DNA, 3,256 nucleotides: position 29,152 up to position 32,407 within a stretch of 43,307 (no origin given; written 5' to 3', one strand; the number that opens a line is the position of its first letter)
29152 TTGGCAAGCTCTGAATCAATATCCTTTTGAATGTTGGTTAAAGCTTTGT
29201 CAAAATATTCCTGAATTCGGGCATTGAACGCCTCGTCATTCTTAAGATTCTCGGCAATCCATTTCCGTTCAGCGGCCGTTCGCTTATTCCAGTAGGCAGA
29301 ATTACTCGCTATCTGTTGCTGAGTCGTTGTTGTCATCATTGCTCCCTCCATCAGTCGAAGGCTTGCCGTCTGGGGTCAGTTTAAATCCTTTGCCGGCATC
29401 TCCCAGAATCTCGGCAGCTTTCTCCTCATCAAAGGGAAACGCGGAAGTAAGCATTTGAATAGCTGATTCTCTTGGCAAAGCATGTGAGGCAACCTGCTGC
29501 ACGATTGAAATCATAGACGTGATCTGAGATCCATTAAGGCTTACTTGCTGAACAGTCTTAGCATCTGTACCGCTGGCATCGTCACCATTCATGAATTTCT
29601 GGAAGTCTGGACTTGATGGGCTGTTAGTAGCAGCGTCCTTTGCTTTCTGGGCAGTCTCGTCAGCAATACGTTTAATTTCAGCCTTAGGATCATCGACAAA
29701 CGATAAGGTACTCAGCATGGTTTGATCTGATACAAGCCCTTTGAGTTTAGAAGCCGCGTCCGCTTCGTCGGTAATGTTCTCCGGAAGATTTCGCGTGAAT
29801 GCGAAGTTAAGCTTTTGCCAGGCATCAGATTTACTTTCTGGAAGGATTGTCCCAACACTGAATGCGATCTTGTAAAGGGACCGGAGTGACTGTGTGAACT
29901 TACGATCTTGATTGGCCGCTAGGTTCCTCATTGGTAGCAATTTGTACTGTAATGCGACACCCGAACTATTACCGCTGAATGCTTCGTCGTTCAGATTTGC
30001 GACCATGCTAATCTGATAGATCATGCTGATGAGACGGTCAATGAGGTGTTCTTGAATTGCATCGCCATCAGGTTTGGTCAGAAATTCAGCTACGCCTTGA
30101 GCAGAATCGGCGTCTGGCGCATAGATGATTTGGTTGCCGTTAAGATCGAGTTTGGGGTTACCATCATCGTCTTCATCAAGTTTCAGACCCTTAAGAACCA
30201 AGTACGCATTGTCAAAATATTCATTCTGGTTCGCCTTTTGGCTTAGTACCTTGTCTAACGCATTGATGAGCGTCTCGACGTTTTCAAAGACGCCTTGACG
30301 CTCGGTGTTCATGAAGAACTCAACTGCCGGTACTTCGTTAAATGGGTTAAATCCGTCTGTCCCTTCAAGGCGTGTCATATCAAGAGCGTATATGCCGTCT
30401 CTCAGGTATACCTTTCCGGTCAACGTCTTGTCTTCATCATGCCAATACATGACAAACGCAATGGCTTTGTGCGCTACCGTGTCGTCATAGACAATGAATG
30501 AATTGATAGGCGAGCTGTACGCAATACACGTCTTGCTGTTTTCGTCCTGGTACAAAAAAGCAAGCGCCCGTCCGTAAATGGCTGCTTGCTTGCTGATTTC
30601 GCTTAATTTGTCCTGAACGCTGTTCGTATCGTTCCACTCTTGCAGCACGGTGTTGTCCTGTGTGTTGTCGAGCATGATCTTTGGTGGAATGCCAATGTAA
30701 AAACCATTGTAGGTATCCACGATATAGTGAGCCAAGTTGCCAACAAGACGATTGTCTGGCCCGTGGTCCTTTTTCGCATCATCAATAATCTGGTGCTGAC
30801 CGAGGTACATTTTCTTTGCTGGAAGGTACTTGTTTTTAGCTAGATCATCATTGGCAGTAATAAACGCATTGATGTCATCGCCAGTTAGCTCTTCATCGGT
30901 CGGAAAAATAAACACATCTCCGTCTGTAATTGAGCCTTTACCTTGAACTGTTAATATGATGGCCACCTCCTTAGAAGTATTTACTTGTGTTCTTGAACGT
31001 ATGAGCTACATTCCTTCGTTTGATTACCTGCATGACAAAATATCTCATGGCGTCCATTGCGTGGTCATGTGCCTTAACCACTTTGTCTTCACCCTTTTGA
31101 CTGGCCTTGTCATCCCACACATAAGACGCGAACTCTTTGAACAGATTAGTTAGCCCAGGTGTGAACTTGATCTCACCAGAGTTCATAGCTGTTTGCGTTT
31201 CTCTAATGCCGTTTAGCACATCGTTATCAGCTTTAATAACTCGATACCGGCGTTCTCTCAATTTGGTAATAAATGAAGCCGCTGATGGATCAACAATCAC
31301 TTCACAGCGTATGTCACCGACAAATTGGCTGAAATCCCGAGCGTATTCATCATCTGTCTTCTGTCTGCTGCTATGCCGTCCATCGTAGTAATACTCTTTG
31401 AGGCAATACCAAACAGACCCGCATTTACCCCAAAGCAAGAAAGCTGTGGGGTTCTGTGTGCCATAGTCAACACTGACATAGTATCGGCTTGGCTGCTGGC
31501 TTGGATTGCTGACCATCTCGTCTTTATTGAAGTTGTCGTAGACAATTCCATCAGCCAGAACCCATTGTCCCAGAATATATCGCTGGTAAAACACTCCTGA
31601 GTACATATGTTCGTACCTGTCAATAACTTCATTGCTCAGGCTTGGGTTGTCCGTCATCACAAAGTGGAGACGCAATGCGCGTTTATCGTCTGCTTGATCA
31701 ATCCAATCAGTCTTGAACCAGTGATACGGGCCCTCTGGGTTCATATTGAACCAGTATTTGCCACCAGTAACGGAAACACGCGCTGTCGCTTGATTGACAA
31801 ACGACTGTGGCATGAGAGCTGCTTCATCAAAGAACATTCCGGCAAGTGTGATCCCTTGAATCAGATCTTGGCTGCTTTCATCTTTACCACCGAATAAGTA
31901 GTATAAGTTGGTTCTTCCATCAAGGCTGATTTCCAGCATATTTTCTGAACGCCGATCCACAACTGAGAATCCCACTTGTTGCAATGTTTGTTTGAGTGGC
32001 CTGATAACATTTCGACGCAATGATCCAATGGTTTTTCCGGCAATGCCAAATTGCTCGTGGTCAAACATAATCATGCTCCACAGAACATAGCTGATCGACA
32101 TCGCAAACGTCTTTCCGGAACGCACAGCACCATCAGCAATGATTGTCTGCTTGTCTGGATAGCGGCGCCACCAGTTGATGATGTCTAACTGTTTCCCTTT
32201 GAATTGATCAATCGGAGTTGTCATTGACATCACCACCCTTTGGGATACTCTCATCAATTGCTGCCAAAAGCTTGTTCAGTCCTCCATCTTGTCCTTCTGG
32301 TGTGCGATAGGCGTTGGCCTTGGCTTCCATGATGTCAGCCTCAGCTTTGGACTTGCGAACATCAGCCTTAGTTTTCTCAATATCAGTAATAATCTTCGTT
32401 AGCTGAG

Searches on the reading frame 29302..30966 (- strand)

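Call 106: search_protein_families(library=pfam, proteins=[window:29302-30966:-], max_evalue=0.00001)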
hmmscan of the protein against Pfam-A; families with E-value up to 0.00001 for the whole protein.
window:29302-30966:- (554 aa): 1 family
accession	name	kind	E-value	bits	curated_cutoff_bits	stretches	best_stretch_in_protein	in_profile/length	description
PF05133.19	SPP1_portal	-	1.6e-104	350.6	25.5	1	35-443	3-415/416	Phage portal protein, SPP1 Gp6-like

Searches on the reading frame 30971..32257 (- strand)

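Call 106: search_protein_families(library=pfam, proteins=[window:30971-32257:-], max_evalue=0.00001)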
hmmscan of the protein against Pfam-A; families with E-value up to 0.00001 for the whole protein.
window:30971-32257:- (428 aa): 2 families
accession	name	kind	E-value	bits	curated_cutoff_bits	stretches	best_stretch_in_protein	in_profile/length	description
PF03237.21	Terminase_6N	-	1.3e-16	61.4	22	1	43-243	4-211/215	Terminase large subunit, T4likevirus-type, N-terminal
PF17289.8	Terminase_6C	-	8.1e-08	32.8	22.6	1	336-409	82-153/155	Terminase RNaseH-like domain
